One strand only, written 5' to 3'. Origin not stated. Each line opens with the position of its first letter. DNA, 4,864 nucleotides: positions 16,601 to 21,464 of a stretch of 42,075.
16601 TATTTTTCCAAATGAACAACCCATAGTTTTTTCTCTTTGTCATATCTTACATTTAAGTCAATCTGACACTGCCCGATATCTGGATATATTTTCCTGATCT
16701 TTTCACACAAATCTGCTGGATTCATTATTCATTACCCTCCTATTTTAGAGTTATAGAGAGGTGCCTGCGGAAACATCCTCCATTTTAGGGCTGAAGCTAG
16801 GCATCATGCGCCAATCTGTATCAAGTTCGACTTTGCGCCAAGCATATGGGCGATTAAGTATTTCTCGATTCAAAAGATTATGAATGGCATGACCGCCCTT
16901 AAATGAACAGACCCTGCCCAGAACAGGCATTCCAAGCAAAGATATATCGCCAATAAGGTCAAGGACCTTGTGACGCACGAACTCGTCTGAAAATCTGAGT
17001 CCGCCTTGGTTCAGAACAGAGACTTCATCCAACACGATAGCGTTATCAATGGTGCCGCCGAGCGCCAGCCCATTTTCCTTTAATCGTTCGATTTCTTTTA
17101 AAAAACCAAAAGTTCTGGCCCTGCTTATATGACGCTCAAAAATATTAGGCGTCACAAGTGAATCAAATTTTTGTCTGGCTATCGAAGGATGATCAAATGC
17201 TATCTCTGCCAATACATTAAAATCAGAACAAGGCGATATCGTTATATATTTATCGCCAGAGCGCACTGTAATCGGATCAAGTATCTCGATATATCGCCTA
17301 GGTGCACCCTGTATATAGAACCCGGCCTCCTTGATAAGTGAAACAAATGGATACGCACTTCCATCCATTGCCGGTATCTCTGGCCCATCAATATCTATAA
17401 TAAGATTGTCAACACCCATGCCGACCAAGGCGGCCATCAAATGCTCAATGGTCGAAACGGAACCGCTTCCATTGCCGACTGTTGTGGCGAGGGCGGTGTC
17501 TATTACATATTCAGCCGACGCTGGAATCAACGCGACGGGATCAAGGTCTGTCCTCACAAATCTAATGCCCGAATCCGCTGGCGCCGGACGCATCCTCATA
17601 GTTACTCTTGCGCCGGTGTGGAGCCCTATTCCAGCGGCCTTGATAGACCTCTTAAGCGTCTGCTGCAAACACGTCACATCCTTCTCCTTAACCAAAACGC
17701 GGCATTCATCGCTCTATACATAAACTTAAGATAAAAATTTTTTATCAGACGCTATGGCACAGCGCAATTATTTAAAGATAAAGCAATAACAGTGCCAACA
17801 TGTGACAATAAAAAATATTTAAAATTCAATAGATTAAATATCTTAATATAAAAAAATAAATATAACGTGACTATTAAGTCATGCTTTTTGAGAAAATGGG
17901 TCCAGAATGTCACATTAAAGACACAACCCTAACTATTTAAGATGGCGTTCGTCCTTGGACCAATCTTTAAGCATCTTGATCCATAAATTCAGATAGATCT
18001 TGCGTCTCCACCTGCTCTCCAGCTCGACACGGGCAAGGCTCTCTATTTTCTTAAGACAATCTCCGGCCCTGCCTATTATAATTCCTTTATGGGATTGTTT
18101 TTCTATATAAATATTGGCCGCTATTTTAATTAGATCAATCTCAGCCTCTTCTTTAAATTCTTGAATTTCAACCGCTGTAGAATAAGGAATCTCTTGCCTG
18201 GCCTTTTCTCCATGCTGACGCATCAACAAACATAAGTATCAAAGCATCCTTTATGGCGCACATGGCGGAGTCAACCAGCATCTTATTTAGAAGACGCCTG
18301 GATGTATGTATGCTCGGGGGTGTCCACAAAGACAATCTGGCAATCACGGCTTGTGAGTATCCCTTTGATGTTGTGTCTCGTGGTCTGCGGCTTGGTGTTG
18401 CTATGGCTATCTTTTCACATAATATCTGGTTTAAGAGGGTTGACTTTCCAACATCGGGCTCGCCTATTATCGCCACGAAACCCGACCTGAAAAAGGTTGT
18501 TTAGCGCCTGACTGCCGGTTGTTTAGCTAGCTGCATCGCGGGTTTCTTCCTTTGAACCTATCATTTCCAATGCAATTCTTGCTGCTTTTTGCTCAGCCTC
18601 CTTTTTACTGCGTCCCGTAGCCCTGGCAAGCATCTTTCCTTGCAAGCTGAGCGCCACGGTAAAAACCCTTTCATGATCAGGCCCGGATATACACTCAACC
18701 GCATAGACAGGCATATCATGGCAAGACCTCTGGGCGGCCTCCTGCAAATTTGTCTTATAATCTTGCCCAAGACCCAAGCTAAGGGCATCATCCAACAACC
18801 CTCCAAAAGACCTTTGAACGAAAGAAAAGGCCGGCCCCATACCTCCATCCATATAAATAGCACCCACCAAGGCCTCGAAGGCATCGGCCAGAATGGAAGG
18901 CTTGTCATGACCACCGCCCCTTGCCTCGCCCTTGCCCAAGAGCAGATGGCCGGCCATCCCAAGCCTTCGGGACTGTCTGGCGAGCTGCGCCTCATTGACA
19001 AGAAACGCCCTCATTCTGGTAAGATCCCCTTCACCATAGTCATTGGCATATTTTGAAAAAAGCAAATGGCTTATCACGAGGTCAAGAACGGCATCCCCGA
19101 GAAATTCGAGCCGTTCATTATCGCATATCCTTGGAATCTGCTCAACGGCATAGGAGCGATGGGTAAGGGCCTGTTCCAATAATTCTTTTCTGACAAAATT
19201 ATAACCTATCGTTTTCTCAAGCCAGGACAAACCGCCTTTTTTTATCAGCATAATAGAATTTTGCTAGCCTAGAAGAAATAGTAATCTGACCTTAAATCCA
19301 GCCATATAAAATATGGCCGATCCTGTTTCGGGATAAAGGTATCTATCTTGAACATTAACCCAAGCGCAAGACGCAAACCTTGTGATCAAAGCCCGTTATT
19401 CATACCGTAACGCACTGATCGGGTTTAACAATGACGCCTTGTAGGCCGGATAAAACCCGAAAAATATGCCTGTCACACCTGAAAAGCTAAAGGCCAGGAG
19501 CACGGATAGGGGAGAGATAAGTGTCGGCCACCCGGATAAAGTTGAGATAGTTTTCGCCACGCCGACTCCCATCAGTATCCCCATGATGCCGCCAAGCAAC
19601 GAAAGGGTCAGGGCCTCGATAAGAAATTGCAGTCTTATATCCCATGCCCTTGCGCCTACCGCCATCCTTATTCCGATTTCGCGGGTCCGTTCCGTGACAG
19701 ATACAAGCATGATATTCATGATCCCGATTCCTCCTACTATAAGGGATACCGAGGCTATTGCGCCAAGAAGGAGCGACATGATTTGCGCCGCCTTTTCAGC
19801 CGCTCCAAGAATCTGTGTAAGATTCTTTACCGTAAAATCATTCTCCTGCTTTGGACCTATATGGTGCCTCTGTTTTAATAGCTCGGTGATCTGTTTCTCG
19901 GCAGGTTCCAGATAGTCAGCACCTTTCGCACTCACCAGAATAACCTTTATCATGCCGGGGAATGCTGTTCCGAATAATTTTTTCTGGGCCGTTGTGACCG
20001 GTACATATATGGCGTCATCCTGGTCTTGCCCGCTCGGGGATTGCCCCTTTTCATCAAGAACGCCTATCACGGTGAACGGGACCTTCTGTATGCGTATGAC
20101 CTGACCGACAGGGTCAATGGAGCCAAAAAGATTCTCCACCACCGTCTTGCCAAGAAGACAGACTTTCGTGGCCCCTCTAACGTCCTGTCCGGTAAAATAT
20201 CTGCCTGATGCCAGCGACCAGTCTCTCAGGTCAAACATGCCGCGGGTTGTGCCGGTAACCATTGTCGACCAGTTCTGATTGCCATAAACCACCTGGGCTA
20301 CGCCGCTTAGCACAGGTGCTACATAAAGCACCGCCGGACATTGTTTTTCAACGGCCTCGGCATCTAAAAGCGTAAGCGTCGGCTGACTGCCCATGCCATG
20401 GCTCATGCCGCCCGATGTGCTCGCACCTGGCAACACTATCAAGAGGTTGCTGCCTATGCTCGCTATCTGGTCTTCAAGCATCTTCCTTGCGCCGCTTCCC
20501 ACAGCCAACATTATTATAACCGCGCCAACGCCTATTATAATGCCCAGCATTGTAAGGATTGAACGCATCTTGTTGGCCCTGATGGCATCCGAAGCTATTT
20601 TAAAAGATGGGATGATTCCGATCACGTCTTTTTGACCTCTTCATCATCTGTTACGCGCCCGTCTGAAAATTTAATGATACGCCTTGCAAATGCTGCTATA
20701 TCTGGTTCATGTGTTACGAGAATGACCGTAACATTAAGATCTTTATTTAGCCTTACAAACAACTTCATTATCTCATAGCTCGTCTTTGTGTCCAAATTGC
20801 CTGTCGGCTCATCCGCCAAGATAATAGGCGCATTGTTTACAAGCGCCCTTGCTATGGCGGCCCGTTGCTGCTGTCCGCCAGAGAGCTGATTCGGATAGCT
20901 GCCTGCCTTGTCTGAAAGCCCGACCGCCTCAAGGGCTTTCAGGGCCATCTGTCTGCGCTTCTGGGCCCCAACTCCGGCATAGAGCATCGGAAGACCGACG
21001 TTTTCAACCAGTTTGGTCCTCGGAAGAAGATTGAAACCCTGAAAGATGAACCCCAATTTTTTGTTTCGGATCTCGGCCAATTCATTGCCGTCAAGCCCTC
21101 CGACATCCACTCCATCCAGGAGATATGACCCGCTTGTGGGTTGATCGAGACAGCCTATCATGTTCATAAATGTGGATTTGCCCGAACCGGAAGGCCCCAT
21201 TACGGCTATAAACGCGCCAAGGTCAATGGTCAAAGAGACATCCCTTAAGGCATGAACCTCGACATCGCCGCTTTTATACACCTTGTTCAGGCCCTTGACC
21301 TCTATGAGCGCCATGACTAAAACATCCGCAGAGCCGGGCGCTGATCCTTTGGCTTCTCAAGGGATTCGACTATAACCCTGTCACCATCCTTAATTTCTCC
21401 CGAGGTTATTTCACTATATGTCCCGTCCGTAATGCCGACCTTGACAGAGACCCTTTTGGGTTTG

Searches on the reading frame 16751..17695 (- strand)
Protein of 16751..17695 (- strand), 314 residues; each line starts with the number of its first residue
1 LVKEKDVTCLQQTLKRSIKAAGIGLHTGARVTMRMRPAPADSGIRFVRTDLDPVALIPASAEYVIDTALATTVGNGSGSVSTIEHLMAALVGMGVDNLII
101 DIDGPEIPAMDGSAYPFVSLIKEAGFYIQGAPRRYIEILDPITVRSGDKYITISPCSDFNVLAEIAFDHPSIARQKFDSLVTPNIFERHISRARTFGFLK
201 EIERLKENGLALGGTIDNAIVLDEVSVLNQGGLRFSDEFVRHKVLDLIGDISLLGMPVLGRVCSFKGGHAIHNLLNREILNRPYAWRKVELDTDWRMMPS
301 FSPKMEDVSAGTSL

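Call 63: search_protein_families(library=pfam, proteins=[window:16751-17695:-], max_evalue=0.00001)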
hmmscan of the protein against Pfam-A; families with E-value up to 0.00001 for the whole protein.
window:16751-17695:- (314 aa): 1 family
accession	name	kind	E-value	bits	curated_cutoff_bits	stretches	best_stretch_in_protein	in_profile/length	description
PF03331.19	LpxC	-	1.4e-103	346.5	27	1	11-280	1-267/268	UDP-3-O-acyl N-acetylglycosamine deacetylase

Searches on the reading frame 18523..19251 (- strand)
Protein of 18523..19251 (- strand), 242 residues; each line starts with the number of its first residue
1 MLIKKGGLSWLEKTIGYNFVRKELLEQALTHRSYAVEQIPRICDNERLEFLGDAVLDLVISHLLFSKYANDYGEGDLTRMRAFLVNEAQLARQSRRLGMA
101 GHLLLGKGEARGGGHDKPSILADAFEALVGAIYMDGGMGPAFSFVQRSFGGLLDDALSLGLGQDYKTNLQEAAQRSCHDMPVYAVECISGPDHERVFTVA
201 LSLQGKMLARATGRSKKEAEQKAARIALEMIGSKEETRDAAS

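Call 63: search_protein_families(library=pfam, proteins=[window:18523-19251:-], max_evalue=0.00001)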
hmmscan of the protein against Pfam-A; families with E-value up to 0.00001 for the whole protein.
window:18523-19251:- (242 aa): 4 families
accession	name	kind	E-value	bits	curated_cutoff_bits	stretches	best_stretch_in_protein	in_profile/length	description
PF14622.11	Ribonucleas_3_3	-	1.7e-35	122.4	35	1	22-148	2-123/128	Ribonuclease-III-like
PF00636.31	Ribonuclease_3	-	1.9e-24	86.8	27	1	46-137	1-102/102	Ribonuclease III domain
PF00035.32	dsrm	-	1.5e-14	54.7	23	1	165-229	1-64/66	Double-stranded RNA binding motif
PF22935.1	RM44_endonuclase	-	4e-06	27.4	27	0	15-132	13-139/139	Large ribosomal subunit protein mL44, endonuclease domain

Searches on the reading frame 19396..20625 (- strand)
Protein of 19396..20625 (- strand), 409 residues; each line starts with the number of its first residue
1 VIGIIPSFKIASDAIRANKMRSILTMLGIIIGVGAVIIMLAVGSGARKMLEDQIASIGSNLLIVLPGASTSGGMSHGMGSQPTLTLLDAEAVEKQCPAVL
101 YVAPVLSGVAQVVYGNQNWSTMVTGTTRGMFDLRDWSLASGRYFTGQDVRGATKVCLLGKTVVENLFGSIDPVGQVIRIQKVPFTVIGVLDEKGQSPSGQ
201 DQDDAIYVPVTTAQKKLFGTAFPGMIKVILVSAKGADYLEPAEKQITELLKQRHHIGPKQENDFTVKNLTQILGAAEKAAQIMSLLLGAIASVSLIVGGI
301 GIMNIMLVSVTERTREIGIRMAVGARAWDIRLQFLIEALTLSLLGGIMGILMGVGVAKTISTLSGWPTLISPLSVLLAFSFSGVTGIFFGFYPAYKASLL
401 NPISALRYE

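Call 63: search_protein_families(library=pfam, proteins=[window:19396-20625:-], max_evalue=0.00001)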
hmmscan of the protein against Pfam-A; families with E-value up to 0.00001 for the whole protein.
window:19396-20625:- (409 aa): 2 families
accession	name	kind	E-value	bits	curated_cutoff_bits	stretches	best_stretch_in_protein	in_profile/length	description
PF12704.14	MacB_PCD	-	9.4e-57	193.1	27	1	22-248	1-206/207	MacB-like periplasmic core domain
PF02687.27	FtsX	-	4.3e-20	72.4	25.5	1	289-401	2-119/120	FtsX-like permease C-terminal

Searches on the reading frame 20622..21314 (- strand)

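Call 63: search_protein_families(library=pfam, proteins=[window:20622-21314:-], max_evalue=0.00001)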
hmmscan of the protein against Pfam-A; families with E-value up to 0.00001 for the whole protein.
window:20622-21314:- (230 aa): 3 families
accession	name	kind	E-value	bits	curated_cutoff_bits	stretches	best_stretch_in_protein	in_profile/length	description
PF00005.33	ABC_tran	-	2.1e-32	113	25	1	23-171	1-136/137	ABC transporter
PF02463.25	SMC_N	-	3.1e-07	30.5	40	0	135-215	128-210/220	RecF/RecN/SMC N terminal domain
PF13304.12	AAA_21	-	2.4e-06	28.3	27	0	140-204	234-300/304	AAA domain, putative AbiEii toxin, Type IV TA system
